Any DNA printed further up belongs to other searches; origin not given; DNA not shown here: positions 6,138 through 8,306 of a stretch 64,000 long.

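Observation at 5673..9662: Integrase-less immunity-region cassette: CI-like self-cleaving repressor and divergent Cro-like HTH with a nuclease-like passenger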

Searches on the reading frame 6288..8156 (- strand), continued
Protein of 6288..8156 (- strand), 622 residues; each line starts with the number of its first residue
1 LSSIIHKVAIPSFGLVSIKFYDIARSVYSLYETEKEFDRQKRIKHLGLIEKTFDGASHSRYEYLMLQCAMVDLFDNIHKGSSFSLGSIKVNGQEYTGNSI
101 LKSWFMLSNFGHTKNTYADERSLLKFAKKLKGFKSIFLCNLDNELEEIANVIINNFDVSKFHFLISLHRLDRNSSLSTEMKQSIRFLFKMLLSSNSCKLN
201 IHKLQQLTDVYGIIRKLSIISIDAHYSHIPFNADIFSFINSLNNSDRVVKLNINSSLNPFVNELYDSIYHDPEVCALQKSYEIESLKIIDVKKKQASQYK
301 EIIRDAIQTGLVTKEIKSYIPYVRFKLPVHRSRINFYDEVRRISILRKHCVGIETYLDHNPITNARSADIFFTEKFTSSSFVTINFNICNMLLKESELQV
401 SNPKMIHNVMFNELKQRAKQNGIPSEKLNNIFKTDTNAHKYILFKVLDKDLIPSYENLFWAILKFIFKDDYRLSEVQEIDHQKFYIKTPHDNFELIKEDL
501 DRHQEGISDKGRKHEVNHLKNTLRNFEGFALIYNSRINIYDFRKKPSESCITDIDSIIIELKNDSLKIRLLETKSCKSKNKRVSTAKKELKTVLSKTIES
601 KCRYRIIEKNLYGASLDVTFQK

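Call 40: find_encoding_contigs(protein=P0178, flank=10000, max_places=3)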
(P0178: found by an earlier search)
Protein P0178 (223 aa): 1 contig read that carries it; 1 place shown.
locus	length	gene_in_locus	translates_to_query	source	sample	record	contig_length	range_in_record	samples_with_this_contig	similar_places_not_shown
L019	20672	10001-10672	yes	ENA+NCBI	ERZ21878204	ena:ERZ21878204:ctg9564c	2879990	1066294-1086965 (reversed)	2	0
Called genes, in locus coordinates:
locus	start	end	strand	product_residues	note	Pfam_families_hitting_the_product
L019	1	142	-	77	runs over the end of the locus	PF09527:ATPase_gene1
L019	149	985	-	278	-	PF02195:ParB_N, PF17762:HTH_ParB, PF23552:ParB_C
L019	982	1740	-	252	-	PF00142:Fer4_NifH (weak), PF01656:CbiA, PF02374:ArsA_ATPase (weak), PF06564:CBP_BcsQ, PF09140:MipZ (faint), PF10609:ParA, PF13614:AAA_31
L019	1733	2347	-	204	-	PF02527:GidB, PF13847:Methyltransf_31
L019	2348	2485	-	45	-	-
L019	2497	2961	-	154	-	PF02590:SPOUT_MTase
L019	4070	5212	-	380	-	PF18566:Ldi (faint)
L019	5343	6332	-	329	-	PF19641:DUF6144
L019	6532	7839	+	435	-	PF00162:PGK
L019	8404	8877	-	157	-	-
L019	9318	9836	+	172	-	-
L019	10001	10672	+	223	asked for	PF13517:FG-GAP_3 (faint), PF01839:FG-GAP (faint)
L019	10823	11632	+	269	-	PF13517:FG-GAP_3 (faint), PF01839:FG-GAP, PF18962:Por_Secre_tail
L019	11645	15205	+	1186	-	-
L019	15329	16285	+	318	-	PF13860:FlgD_ig, PF18962:Por_Secre_tail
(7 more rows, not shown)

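Call 41: find_encoding_contigs(protein=P0177, flank=10000, max_places=3)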
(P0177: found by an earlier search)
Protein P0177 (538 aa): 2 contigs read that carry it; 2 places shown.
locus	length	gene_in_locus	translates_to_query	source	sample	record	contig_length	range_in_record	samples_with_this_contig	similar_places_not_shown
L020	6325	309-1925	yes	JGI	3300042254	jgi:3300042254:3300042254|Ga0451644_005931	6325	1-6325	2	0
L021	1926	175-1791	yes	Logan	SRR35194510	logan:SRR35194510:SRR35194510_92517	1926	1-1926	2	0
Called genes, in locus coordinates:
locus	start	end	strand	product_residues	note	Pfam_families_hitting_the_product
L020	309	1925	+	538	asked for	PF13517:FG-GAP_3 (faint), PF01839:FG-GAP (weak), PF18962:Por_Secre_tail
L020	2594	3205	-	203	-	-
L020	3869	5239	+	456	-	PF07992:Pyr_redox_2, PF01266:DAO (faint), PF13738:Pyr_redox_3 (weak), PF00070:Pyr_redox, PF02852:Pyr_redox_dim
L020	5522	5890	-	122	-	PF00903:Glyoxalase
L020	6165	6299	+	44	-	-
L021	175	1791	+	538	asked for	PF13517:FG-GAP_3 (faint), PF01839:FG-GAP (weak), PF18962:Por_Secre_tail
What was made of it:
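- Checked: The genes to the right are FG-GAP proteins with a Por_Secre_tail (T9SS) domain (calls 40, 41).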

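Call 50: find_related_loci(query=P0187, collection=viral_contigs, flank=10000)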
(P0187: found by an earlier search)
Query P0187 (242 aa) in viral_contigs; peptide patterns used: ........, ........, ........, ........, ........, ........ (x = any residue, [..] = any of these).
No stretch of DNA in the collection matches any of the patterns.
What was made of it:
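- Tried and rejected: An IMG/VR scan for the repressor found no match (call 50).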

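Call 51: search_dna_similar(query=window:6288-8156:-, collection=phages, mode=protein, max_evalue=0.001)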
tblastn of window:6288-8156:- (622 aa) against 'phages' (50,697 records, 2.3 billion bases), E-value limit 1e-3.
No match.
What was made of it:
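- None occurs in 50,697 phage records (call 51).
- Tried and rejected: The 622-aa protein against 50,697 phage records found no match (call 51).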

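Call 52: search_dna_similar(query=window:6288-8156:-, collection=plasmids, mode=protein, max_evalue=0.001)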
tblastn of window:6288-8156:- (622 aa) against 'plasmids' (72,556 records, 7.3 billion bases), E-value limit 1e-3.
Records with a match: 2; places in all: 2; records where one place covers at least 80% of the query: 1.
Best place of each record, by identity: <60% 2.
By first word of the organism name: Peribacillus 1; Priestia 1.
By predicted mobility (MOB-suite, as given by PLSDB): non-mobilizable 1; mobilizable 1.
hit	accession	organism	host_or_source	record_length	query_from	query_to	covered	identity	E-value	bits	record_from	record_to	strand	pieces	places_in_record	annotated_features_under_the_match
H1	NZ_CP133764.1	Peribacillus sp. R9-11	sediment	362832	1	616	99%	30.1%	6e-63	233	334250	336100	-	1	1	hypothetical protein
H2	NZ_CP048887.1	Priestia megaterium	culture,agricultural soil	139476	455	575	19%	29.8%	8e-8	64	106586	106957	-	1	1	hypothetical protein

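Call 53: search_dna_similar(query=L011:7554-9596:-, collection=phages, mode=protein, max_evalue=0.00001, max_rows=12)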
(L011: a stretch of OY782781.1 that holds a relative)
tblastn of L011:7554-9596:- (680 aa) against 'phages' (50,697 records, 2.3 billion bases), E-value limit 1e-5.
Records with a match: 260; places in all: 260; records where one place covers at least 80% of the query: 1.
Best place of each record, by identity: <60% 260.
By first word of the organism name: Pseudomonas 119; Ralstonia 92; Bacteriophage 13; Burkholderia 4; Bacillus 3; Klebsiella 3; Yersinia 3; Rhizobium 2; Ochrobactrum 2; Faecalibacterium 2; and 13 more.
By host as written in the record: Ralstonia solanacearum 64; - 41; Pseudomonas aeruginosa 33; Pseudomonas aeruginosa PA14 32; Ralstonia solanacearum Race 3, Biovar 1 6; Bacillus alcalophilus CGMCC 1.3604 3; Rhizobium radiobacter P007 2; Burkholderia sp. 2; and 64 more.
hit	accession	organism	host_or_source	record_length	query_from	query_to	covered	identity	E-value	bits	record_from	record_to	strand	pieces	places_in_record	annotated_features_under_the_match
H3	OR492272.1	Fusobacterium phage phiRTG5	Fusobacterium necrophorum subsp. ...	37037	8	554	80%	26.7%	1e-34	148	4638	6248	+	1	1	transposase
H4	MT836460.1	Bacteriophage sp.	human fecal samples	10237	152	599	66%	25.1%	5e-20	101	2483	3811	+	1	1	record has no annotation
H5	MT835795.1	Bacteriophage sp.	human fecal samples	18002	252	648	58%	28.0%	2e-30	134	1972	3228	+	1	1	record has no annotation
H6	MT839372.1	Bacteriophage sp.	human fecal samples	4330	251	599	51%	29.3%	7e-23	110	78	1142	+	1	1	record has no annotation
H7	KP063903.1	Bacillus phage BalMu-1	Bacillus alcalophilus CGMCC 1.3604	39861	251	554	45%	33.5%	7e-31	135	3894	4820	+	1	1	transposase A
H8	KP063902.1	Bacillus phage BalMu-1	Bacillus alcalophilus CGMCC 1.3604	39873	251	554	45%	33.5%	7e-31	135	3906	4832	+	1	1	transposase A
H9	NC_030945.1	Bacillus phage BalMu-1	Bacillus alcalophilus CGMCC 1.3604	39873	251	554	45%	33.5%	7e-31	135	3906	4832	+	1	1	transposase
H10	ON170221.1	Ralstonia phage YO128_1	Ralstonia solanacearum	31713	250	624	55%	26.6%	2e-17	93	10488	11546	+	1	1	record has no annotation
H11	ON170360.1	Ralstonia phage YO384_1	Ralstonia solanacearum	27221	250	624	55%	26.6%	4e-17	92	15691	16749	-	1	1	record has no annotation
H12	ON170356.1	Ralstonia phage YO382_2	Ralstonia solanacearum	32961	250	624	55%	26.6%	6e-17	92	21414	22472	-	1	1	record has no annotation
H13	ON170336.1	Ralstonia phage YO356_1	Ralstonia solanacearum Race 3, Biovar 1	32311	250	624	55%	26.3%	1e-17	94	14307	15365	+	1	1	record has no annotation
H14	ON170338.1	Ralstonia phage YO357_1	Ralstonia solanacearum Race 3, Biovar 1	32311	250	624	55%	26.3%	1e-17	94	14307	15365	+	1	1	record has no annotation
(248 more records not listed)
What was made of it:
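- The transposase matches 260 phage records, among them Fusobacterium phiRTG5 and Bacillus BalMu-1, where the matched gene is annotated as transposase or transposase A (call 53).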

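Call 54: search_protein_families(library=padloc, proteins=[L015:10158-12086:+, L011:10743-11744:+, L009:10784-11308:+, L009:11295-12248:+, L008:1324-2397:+, L008:2384-3142:+, L013:10740-11972:-, L013:12475-14205:+, L012:10823-11464:-, L014:4086-4598:-], max_evalue=0.01)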
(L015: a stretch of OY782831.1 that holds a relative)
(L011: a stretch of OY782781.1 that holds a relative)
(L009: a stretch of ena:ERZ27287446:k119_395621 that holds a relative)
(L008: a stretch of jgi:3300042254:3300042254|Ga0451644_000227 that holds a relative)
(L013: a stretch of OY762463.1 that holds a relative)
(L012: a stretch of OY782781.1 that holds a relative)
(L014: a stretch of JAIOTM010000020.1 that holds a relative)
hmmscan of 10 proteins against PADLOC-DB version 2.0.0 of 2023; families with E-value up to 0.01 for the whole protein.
L015:10158-12086:+ (642 aa): 2 families
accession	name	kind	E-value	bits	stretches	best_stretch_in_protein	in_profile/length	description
PDLC05039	PDC-S56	-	2.5e-192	638.9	1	2-639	6-645/649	-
PDLC05038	PDC-S56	-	1.9e-40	137.3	2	19-454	17-459/578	-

L011:10743-11744:+ (333 aa): 4 families
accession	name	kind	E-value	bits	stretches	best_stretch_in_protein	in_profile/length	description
PDLC04990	PDC-S31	-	3.4e-41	139.7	1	91-323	6-254/259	-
PDLC04994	PDC-S31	-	1.6e-30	104.4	1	85-318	10-263/273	-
PDLC04991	PDC-S31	-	2e-27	94.2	1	93-318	2-195/208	-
PDLC04992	PDC-S31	-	1.6e-12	45.7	1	169-320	47-211/220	-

L009:10784-11308:+ (174 aa): 0 families

L009:11295-12248:+ (317 aa): 3 families
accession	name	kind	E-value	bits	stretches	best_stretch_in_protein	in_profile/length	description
PDLC03957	bSEFIR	-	6.6e-52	175.7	1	9-244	35-264/412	-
PDLC02421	Aga_TIR-PNTD1-PNTD2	-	4.5e-08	30.6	1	15-134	3-118/430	Class I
PDLC05062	PDC-S66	-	1.1e-05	23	1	10-82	143-216/282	-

L008:1324-2397:+ (357 aa): 4 families
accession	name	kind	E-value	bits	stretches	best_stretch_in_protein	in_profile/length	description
PDLC04566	PDC-M30A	-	1.3e-19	68.5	1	10-340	9-349/372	-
PDLC04567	PDC-M30A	-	8.2e-18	62.5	2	132-253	153-279/381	-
PDLC04636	PDC-M41A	-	3e-09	35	1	15-154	10-154/281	-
PDLC04635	PDC-M41A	-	3e-07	28.6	1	82-194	94-215/298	-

L008:2384-3142:+ (252 aa): 3 families
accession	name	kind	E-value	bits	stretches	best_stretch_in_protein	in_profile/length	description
PDLC04639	PDC-M41B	-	0.00082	16.8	1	12-64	3-59/241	-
PDLC00938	Cas3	-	0.0011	16.2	1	97-167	140-211/358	CRISPR-associated helicase Cas3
PDLC04569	PDC-M30B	-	0.0019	15.8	1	12-64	3-59/241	-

L013:10740-11972:- (410 aa): 0 families

L013:12475-14205:+ (576 aa): 88 families (the best 25 are shown)
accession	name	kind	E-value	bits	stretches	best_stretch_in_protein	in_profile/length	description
PDLC02358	Old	-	1.5e-56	190.4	2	2-343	3-335/578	Old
PDLC00070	GajA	-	5.9e-31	105.7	2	1-351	1-349/596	AAA ATPase domain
PDLC02979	AriA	-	7.9e-31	106.2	1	1-337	1-373/373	-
PDLC00065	GajA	-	2.1e-28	97.5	2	61-497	117-513/670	AAA ATPase domain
PDLC00096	GajA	-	1.9e-24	84.4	1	1-354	1-352/630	AAA ATPase domain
PDLC00066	GajA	-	3.2e-23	80.1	3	1-92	1-101/567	AAA ATPase domain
PDLC00069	GajA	-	5.1e-23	79.4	3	1-54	1-55/687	AAA ATPase domain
PDLC00091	GajA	-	1.7e-21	74.7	1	1-352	1-355/627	AAA ATPase domain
PDLC03878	NsnB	-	2.5e-20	71.5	1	4-360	3-302/345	-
PDLC00073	GajA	-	2.7e-20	70.9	1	1-440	1-405/589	AAA ATPase domain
PDLC00071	GajA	-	3.4e-20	70.4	2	1-340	1-325/588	AAA ATPase domain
PDLC02980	AriA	-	5.5e-20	70.5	1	26-337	3-303/304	-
PDLC00090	GajA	-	6.8e-20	69.3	1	1-337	1-364/659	AAA ATPase domain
PDLC00093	GajA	-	9.4e-20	68.9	3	257-342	346-442/736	AAA ATPase domain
PDLC00077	GajA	-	9.7e-20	68.6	3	79-339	133-382/616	AAA ATPase domain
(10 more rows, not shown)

L012:10823-11464:- (213 aa): 0 families

L014:4086-4598:- (170 aa): 0 families
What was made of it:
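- Slot as a defence hotspot (call 54): The same slot in sister prophages holds defence-type genes (call 54).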

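Call 81: get_annotated_region(hit=H1, flank=8000)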
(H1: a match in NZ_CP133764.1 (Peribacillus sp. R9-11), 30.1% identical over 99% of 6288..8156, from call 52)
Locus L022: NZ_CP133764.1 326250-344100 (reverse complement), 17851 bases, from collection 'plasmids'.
description: Peribacillus sp. R9-11 plasmid pA, complete sequence
organism: Peribacillus sp. R9-11 (NCBI taxid 3073271)
taxonomy: Bacteria; Bacillota; Bacilli; Bacillales; Bacillaceae; Peribacillus; Peribacillus sp. R9-11
host: -; source: sediment; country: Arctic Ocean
typing (MOB-suite, as given by PLSDB): non-mobilizable
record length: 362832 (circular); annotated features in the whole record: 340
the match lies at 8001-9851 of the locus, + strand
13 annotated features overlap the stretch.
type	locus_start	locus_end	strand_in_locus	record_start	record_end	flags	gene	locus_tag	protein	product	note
CDS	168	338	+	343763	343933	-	-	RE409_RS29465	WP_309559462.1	hypothetical protein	-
CDS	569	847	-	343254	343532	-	-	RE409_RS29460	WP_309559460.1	helix-turn-helix domain-containing protein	-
CDS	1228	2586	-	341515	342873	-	-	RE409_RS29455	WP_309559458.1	hypothetical protein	-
CDS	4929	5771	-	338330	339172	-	-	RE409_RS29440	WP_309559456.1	hypothetical protein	-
CDS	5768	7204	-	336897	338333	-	-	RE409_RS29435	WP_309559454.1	AAA family ATPase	-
CDS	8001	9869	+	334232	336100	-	-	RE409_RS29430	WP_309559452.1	hypothetical protein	-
CDS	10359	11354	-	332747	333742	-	-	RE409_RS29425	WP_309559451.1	helix-turn-helix domain-containing protein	-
CDS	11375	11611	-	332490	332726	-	-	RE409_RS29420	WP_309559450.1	hypothetical protein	-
CDS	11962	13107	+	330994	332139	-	-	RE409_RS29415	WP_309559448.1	tyrosine-type recombinase/integrase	GO:0015074 - DNA integration [Evidence IEA]; GO:0006310 - DNA recombination [Evidence IEA]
CDS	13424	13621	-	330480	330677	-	-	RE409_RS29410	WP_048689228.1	4-oxalocrotonate tautomerase family protein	-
CDS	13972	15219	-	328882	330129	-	-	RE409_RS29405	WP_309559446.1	iron-containing alcohol dehydrogenase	-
CDS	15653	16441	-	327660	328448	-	-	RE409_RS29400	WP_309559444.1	N-acyl homoserine lactonase family protein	-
CDS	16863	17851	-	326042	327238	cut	-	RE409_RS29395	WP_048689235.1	LLM class flavin-dependent oxidoreductase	-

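Call 82: find_encoding_contigs(protein=P0023, flank=7000, max_places=1)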
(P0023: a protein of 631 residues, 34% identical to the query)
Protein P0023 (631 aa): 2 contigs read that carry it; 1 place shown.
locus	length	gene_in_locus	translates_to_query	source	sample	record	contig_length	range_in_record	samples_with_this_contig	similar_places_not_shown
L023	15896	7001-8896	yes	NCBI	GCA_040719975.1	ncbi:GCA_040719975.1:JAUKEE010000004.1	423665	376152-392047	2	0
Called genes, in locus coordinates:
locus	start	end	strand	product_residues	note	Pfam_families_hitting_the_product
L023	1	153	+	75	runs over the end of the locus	PF14143:YrhC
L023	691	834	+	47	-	PF09501:Bac_small_YrzI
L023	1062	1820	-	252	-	PF09560:Spore_YunB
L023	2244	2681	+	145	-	PF10027:DUF2269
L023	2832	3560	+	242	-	-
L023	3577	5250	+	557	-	PF00092:VWA, PF13519:VWA_2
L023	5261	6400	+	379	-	PF05816:TelA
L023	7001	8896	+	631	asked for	-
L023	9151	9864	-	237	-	PF04542:Sigma70_r2, PF04545:Sigma70_r4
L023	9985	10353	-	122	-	-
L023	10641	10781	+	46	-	-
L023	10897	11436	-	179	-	PF01066:CDP-OH_P_transf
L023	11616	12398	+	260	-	PF02666:PS_Dcarbxylase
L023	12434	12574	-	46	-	PF08970:Sda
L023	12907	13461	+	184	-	PF00702:Hydrolase, PF09419:PGP_phosphatase, PF13419:HAD_2, PF08282:Hydrolase_3 (faint), PF13242:Hydrolase_like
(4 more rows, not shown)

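Call 83: find_encoding_contigs(protein=P0017, flank=7000, max_places=1)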
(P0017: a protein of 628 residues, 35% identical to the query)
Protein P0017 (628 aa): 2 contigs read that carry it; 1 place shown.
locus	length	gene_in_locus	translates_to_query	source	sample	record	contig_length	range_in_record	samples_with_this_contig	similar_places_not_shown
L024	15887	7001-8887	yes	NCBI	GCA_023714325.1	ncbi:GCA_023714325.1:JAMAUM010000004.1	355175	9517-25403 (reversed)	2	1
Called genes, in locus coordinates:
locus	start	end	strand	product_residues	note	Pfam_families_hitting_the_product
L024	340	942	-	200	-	PF00929:RNase_T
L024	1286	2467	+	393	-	PF01098:FTSW_RODA_SPOVE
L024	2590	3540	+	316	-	PF01745:IPT (weak), PF01715:IPPT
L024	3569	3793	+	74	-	PF17209:Hfq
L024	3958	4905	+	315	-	PF00004:AAA, PF17866:AAA_lid_6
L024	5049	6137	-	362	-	PF04607:RelA_SpoT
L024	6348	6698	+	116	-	-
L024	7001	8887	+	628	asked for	-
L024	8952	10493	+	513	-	PF13175:AAA_15, PF13304:AAA_21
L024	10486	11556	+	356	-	-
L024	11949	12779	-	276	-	PF18165:pP_pnuc_1, PF18166:pP_pnuc_2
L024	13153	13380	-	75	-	PF12844:HTH_19, PF13560:HTH_31 (weak), PF01381:HTH_3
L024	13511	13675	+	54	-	-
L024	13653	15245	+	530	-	PF00239:Resolvase, PF07508:Recombinase, PF13408:Zn_ribbon_recom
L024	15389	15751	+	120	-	PF17866:AAA_lid_6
